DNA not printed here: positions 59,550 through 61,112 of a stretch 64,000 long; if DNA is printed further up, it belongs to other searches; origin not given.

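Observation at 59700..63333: Two divergent Tes/COG1964-like radical SAM paralogs bracket a class IV aminotransferase; one keeps the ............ knuckle and the other has lost it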

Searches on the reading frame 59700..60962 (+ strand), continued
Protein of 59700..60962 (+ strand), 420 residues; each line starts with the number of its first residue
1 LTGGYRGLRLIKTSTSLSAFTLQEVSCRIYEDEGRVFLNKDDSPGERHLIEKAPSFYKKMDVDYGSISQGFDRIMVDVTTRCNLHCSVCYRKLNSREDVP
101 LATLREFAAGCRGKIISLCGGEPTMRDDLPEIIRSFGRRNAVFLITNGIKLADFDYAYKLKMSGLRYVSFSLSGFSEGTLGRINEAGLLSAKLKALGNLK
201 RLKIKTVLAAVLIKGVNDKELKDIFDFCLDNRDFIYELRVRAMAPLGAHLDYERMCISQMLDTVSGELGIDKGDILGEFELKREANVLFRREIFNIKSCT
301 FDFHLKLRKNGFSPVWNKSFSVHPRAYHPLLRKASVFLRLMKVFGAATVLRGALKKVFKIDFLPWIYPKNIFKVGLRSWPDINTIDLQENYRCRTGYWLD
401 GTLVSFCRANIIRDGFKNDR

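Call 35: find_related_loci(query=A1, collection=metagenome_contigs, flank=10000)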
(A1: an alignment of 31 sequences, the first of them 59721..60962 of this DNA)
Query A1 (413 aa) in metagenome_contigs; peptide patterns used: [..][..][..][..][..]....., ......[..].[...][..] (x = any residue, [..] = any of these).
599 stretches matched a pattern (row limit reached: there are more); 472 encode a relative of the query (tblastn E <= 1e-3); the best 80 are kept; 80 distinct loci.
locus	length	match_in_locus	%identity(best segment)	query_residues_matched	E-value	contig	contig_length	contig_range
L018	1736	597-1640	49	63-412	5e-121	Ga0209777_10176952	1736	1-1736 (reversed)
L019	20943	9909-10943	49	64-410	3e-104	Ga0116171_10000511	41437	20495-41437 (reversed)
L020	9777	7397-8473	46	52-413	6e-103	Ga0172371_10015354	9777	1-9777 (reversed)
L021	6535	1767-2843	46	52-413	6e-103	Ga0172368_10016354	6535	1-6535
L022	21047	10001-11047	45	53-407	8e-100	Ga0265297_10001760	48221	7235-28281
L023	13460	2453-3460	44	64-407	2e-92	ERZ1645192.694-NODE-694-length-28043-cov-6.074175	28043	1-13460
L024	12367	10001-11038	41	61-412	7e-88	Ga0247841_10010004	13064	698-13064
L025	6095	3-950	46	91-407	6e-87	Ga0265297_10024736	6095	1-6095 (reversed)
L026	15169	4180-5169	42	64-402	1e-86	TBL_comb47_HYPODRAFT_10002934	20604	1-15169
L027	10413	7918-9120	39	4-407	1e-79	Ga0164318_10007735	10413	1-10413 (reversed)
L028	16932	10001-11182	33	1-407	3e-66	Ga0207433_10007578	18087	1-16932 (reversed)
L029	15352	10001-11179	33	1-407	5e-66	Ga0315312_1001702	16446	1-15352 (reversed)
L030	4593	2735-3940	30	1-407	2e-62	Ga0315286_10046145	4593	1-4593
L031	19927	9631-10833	32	7-404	7e-58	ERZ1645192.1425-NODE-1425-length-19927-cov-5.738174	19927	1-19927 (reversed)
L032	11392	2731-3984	32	1-404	4e-51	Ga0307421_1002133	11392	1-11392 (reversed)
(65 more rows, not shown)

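Call 41: find_encoding_contigs(protein=P0071, flank=10000, max_places=1)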
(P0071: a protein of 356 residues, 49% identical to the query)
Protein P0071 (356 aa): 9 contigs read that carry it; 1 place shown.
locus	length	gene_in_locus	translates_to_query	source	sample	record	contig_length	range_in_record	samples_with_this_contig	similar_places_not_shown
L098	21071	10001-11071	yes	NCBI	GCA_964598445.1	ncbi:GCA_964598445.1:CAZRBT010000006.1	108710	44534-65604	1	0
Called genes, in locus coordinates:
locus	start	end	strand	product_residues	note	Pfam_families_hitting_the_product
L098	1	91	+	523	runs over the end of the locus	PF02310:B12-binding, PF04055:Radical_SAM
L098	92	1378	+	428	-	-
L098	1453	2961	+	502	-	PF02310:B12-binding, PF04055:Radical_SAM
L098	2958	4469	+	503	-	PF02310:B12-binding, PF04055:Radical_SAM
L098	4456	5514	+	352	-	PF04055:Radical_SAM, PF13186:SPASM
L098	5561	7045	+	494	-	PF02310:B12-binding, PF04055:Radical_SAM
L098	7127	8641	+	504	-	PF02310:B12-binding, PF04055:Radical_SAM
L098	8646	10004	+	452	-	PF23545:Zn_ribbon_HMPTM, PF04055:Radical_SAM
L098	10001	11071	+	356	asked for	PF04055:Radical_SAM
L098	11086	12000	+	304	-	PF01063:Aminotran_4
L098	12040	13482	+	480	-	PF02310:B12-binding, PF04055:Radical_SAM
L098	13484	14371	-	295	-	PF01040:UbiA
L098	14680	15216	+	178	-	PF01161:PBP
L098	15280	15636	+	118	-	PF04342:DMT_6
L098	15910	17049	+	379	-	PF04932:Wzy_C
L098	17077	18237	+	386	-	PF13439:Glyco_transf_4, PF13477:Glyco_trans_4_2, PF13579:Glyco_trans_4_4, PF00534:Glycos_transf_1, PF13692:Glyco_trans_1_4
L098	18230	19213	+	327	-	PF00953:Glycos_transf_4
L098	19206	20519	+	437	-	PF01266:DAO (weak), PF01494:FAD_binding_3 (faint), PF01593:Amino_oxidase, PF13450:NAD_binding_8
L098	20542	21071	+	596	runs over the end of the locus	PF02543:Carbam_trans_N, PF16861:Carbam_trans_C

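Call 56: predict_structure(alignment_id=A1)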
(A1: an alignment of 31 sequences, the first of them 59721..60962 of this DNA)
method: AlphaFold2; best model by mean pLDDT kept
length: 413 residues; sequences in the alignment: 31
mean_pLDDT: 91.7   pTM: 0.91
mean pLDDT of the five models: 91.7, 91.2, 89.2, 89.2, 89.0
residues with pLDDT >= 90: 310; 70-90: 94; 50-70: 7; < 50: 2
segments of 3 or more residues with pLDDT < 50: none
pLDDT, mean of each block of 10 residues (from residue 1): 96 93 97 93 96 86 90 89 79 96 96 95 98 96 96 98 95 90 97 98 95 96 96 88 87 97 95 94 90 95 90 74 90 92 88 85 94 93 92 91 80 43
secondary structure, 60 per line:
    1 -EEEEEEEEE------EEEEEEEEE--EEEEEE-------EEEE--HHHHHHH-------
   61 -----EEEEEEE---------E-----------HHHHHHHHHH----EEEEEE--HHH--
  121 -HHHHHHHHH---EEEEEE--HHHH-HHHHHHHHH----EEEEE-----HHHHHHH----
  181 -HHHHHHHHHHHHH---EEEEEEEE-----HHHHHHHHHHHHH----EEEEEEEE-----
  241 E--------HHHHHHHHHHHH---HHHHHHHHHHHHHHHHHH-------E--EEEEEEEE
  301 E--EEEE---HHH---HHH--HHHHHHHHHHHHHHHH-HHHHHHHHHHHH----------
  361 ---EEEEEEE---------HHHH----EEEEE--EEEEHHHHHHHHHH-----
elements in order: E2-10 E17-25 E28-33 E41-44 H47-53 E66-72 H94-103 E108-113 H122-130 E134-139 H142-145 H147-155 E160-164 H170-176 H182-194 E198-205 H211-223 E228-235 H250-261 H265-282 E293-301 E304-307 H322-337 H339-350 E364-370 H380-383 E388-392 E395-398 H399-408

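Call 57: search_protein_representatives(alignment_id=A1)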
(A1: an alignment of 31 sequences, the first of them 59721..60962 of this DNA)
Query: 31 sequences, 364 profile positions. Proteins with E-value up to 0.001 (for the whole library): 48593; up to 1e-10: 8330; up to 1e-30: 704. The best 150 are listed.
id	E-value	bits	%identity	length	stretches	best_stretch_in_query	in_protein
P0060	2.5e-156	536.7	-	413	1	1-360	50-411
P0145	1.1e-130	452.4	-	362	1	10-362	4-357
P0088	3.3e-129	447.5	-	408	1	2-355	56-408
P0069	9.3e-129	446.0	-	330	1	44-362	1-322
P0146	6.1e-120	417.0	-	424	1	1-360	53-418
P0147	1.6e-119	415.6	-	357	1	7-355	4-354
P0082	2.8e-114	398.4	-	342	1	15-356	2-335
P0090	2.1e-112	392.2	-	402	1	10-361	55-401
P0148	1.8e-111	389.1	-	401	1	11-357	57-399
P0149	5.4e-108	377.7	-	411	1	1-358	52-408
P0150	6.0e-103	361.1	-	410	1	2-357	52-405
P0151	2.1e-102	359.3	-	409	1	2-359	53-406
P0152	3.4e-101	355.3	-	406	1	2-361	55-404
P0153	4.5e-99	348.4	-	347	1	12-361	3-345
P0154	5.1e-97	341.6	-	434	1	2-351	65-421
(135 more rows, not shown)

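Call 59: find_encoding_contigs(protein=P0146, flank=10000, max_places=2)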
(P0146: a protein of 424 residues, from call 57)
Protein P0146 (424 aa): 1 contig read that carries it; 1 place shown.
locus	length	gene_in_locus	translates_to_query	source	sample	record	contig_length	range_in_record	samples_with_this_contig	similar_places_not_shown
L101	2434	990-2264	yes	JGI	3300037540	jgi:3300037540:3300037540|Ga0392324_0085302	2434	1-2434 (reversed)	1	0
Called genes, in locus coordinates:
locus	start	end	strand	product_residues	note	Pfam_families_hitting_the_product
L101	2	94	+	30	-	?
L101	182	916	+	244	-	PF00535:Glycos_transf_2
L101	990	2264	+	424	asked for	PF23545:Zn_ribbon_HMPTM (faint), PF04055:Radical_SAM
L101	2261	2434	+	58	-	?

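Call 62: fold_search(model_id=the predicted structure, library=pdb)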
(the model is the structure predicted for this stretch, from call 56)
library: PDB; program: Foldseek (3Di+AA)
matches with E <= 10: 1204; with E <= 0.001: 130
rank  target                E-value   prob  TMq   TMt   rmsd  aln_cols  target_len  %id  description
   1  7tol                  6.0e-28  1.00  0.75  0.64   5.9       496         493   20  X-ray crystal structure of glycerol dibiphytanyl glycerol tetraether - macrocyclic archaeol synthase (GDGT-MAS) from Met (released 2022-08-31)
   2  7tom                  4.1e-27  1.00  0.77  0.65   5.8       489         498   20  X-ray crystal structure of glycerol dibiphytanyl glycerol tetraether - macrocyclic archaeol synthase (GDGT-MAS) from Met (released 2022-08-31)
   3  1tv7_B                4.2e-10  1.00  0.41  0.51   4.4       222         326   22  Structure of the S-adenosylmethionine dependent Enzyme MoaA (released 2004-08-31)
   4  2fb2_B                1.9e-09  1.00  0.40  0.50   4.2       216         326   23  Structure of the MoaA Arg17/266/268/Ala triple mutant (released 2006-05-09)
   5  6efn                  2.4e-09  1.00  0.41  0.45   3.4       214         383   20  Structure of a RiPP maturase, SkfB (released 2018-10-24)
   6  5v1t_A                2.6e-09  1.00  0.39  0.37  12.6       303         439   14  Crystal structure of Streptococcus suis SuiB bound to precursor peptide SuiA (released 2017-08-30)
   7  1tv7_A                4.1e-09  1.00  0.40  0.50   4.5       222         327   22  Structure of the S-adenosylmethionine dependent Enzyme MoaA (released 2004-08-31)
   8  5v1s_A                4.3e-09  1.00  0.39  0.38   3.2       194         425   18  Crystal structure of Streptococcus suis SuiB bound to S-adenosylmethionine (released 2017-08-30)
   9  5v1q_A                4.6e-09  1.00  0.37  0.36  12.6       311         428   15  Crystal structure of Streptococcus suis SuiB (released 2017-08-30)
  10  2fb2_A                4.9e-09  1.00  0.39  0.48   4.4       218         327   22  Structure of the MoaA Arg17/266/268/Ala triple mutant (released 2006-05-09)
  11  7vob                  6.5e-09  1.00  0.40  0.49   3.8       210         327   21  The crystal structure of a Radical SAM Enzyme BlsE involved in the Biosynthesis of Blasticidin S (released 2022-05-04)
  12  7jmb_A                9.3e-09  1.00  0.40  0.61   4.4       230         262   21  Crystal structure of Nitrogenase iron-molybdenum cofactor biosynthesis enzyme NifB from Methanothermobacter thermautot (released 2020-10-28)
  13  9dfn                  1.2e-08  1.00  0.40  0.56   3.8       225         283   16  X-ray crystal structure of the second viperin-like enzyme from Trichoderma virens with bound CTP and SAM (released 2025-02-19)
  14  9dfw_B                1.3e-08  1.00  0.40  0.55   3.7       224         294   17  X-ray crystal structure of an engineered Viperin-like enzyme from T. virens with bound CTP and SAM (released 2025-02-12)
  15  5v1q_B                2.1e-08  1.00  0.38  0.36  13.2       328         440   12  Crystal structure of Streptococcus suis SuiB (released 2017-08-30)
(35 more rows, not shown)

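Call 68: search_solved_structures(query=L009:11848-12690:+, max_evalue=1)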
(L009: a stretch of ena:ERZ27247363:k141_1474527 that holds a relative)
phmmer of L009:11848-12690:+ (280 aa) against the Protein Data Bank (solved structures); distinct sequences matched with E-value up to 1: 2.
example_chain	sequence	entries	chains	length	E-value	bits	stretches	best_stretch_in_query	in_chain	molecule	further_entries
9sau_C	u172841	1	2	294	0.026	17.2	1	101-238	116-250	Chlorophyll a synthase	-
9sas_C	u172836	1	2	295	0.038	16.7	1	101-238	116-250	Chlorophyll a synthase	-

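Call 69: search_protein_families(library=ncbifam, proteins=[L009:11848-12690:+, L098:13484-14371:-, L098:19206-20519:+, L098:92-1378:+], max_evalue=0.01)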
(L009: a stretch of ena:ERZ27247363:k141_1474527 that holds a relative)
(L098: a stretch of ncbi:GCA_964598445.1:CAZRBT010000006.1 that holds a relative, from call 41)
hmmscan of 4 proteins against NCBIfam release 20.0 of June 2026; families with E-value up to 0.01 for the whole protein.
L009:11848-12690:+ (280 aa): 6 families
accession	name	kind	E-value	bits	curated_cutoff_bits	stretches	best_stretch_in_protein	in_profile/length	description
NF005742.0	PRK07566.1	equivalog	2.1e-06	27.1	313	1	79-239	113-272/315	chlorophyll synthase ChlG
NF009608.0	PRK13105.1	equivalog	7e-06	25.4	217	1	104-276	118-283/291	prenyltransferase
NF009525.0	PRK12887.1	equivalog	5e-05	22.8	226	1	88-261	110-287/310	homogentisate phytyltransferase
TIGR01476.1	chlor_syn_BchG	subfamily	0.00012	21.6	212.3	1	84-240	90-244/283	(bacterio)chlorophyll synthase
NF009521.0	PRK12882.1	equivalog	0.00025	20.4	296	1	79-264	86-263/280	geranylgeranylglycerol-phosphate geranylgeranyltransferase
TIGR02056.1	ChlG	equivalog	0.0065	16.1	436.45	1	92-239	121-265/306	chlorophyll synthase ChlG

L098:13484-14371:- (295 aa): 11 families
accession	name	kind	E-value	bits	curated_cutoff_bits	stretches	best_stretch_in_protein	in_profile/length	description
NF009523.0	PRK12884.1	equivalog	3.5e-15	55.9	269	1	27-260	18-251/279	prenyltransferase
NF009521.0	PRK12882.1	equivalog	1.7e-13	50.5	296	1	28-255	21-244/280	geranylgeranylglycerol-phosphate geranylgeranyltransferase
NF005742.0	PRK07566.1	equivalog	8.3e-13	48.1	313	1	23-243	39-268/315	chlorophyll synthase ChlG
TIGR01476.1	chlor_syn_BchG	subfamily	1.2e-10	41.4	212.3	1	46-273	36-271/283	(bacterio)chlorophyll synthase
NF009522.0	PRK12883.1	equivalog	1.9e-07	30.9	353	1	37-198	27-185/279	geranylgeranylglycerol-phosphate geranylgeranyltransferase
TIGR02056.1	ChlG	equivalog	2.7e-07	30.5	436.45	1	46-256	53-276/306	chlorophyll synthase ChlG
NF009516.0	PRK12875.1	equivalog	1.2e-06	27.8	205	1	16-149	21-160/292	prenyltransferase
NF009058.0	PRK12392.1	subfamily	2e-06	27.1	494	1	24-224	26-238/333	bacteriochlorophyll c synthase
NF035940.1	prenyl_rel_EboC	equivalog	1.9e-05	24.2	250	1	27-195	18-182/292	UbiA-like protein EboC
NF009608.0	PRK13105.1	equivalog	6.2e-05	22.3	217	1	102-223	105-226/291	prenyltransferase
NF003348.0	PRK04375.1-1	equivalog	8.6e-05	22.1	285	1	36-275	27-266/292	heme o synthase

L098:19206-20519:+ (437 aa): 79 families (the best 25 are shown)
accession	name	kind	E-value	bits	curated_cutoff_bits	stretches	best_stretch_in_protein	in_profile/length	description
NF005548.0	PRK07208.1-4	equivalog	7e-55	186.5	389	1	3-433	3-453/488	hypothetical protein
NF005547.0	PRK07208.1-3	equivalog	2.4e-51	174.9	380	1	3-427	4-438/465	hypothetical protein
NF005545.0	PRK07208.1-1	equivalog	2.6e-33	115.2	451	1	5-434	9-465/504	hypothetical protein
NF005546.0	PRK07208.1-2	equivalog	3.6e-21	75.3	418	2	93-434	126-506/527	hypothetical protein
NF005560.0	PRK07233.1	equivalog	3.8e-21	75.4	252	2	213-431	208-429/435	hypothetical protein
TIGR03467.1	HpnE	equivalog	2.6e-14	53.4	283.05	1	6-83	1-82/430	hydroxysqualene dehydroxylase HpnE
TIGR00031.1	UDP-GALP_mutase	equivalog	2e-13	50.1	303.75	1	5-165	3-168/378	UDP-galactopyranose mutase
NF005549.0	PRK07208.1-5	equivalog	2.4e-12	46.1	587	2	4-74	5-79/534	hypothetical protein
NF008843.0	PRK11883.1-3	equivalog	5.5e-12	45.5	406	1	4-85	2-88/424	protoporphyrinogen oxidase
TIGR00562.1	proto_IX_ox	equivalog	1.5e-11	43.6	97.85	2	3-81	2-82/470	protoporphyrinogen oxidase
NF008845.0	PRK11883.1-5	equivalog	2.4e-10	39.3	560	1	2-82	3-90/468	protoporphyrinogen oxidase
NF058655.1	CrtID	equivalog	2.4e-09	36.5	640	1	6-54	1-49/478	bifunctional phytoene desaturase/3,4-desaturase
TIGR02734.1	crtI_fam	subfamily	2.5e-09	36.4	238.1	1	7-53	2-48/504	phytoene desaturase family protein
NF008841.0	PRK11883.1-1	equivalog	4.1e-08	32.6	517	1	2-56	2-59/453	protoporphyrinogen oxidase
NF009410.0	PRK12771.1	subfamily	1.7e-07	30.2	516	1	3-43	138-178/566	NAD(P)-binding protein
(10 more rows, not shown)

L098:92-1378:+ (428 aa): 7 families
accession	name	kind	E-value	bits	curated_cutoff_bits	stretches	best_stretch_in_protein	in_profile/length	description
NF041878.1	paak_haloarch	equivalog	7.1e-34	117.1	700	2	24-137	12-125/427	phenylacetate--CoA ligase PaaK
NF045666.1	DVU1553_fam_AMP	equivalog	3.2e-33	115.2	300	2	168-325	167-327/331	DVU_1553 family AMP-dependent CoA ligase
NF053551.1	FlxY_rubin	equivalog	9.7e-32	110.2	520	2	231-362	221-356/424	flexirubin biosynthesis putative acyl-CoA ligase FlxY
TIGR02155.1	PA_CoA_ligase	equivalog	1.5e-29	102.8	646.3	2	21-138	4-121/422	phenylacetate--CoA ligase PaaK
TIGR03335.1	F390_ftsA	equivalog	6e-17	61.5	458.7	2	23-142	12-136/445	coenzyme F390 synthetase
NF041217.1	BagE_FevW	exception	2.8e-15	56.2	800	1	212-318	195-301/424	bagremycin/ferroverdin synthetase BagE/FevW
TIGR02304.1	aden_form_hyp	equivalog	1.8e-13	50.3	251.9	1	165-373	169-376/430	F390 synthetase-related protein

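Call 79: find_encoding_contigs(protein=P0060, flank=10000, max_places=1)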
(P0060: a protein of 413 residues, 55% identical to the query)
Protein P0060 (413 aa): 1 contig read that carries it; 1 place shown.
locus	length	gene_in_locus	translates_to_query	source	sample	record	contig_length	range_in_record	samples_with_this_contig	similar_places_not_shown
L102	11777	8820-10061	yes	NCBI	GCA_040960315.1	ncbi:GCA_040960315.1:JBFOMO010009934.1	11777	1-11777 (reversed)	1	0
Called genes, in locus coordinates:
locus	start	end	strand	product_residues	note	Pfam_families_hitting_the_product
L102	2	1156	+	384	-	?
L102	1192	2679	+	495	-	PF02310:B12-binding, PF04055:Radical_SAM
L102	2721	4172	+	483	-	PF02310:B12-binding, PF04055:Radical_SAM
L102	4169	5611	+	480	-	PF02310:B12-binding, PF19864:Radical_SAM_N2 (faint), PF04055:Radical_SAM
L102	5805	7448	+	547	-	PF07719:TPR_2 (faint), PF13174:TPR_6 (faint), PF13181:TPR_8 (faint), PF13424:TPR_12 (faint), PF21033:RMD1-3 (faint), PF00515:TPR_1 (weak), PF13414:TPR_11 (weak)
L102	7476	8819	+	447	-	PF23545:Zn_ribbon_HMPTM, PF04055:Radical_SAM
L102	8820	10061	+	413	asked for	PF04055:Radical_SAM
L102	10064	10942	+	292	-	PF01063:Aminotran_4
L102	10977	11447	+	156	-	PF01527:HTH_Tnp_1 (weak)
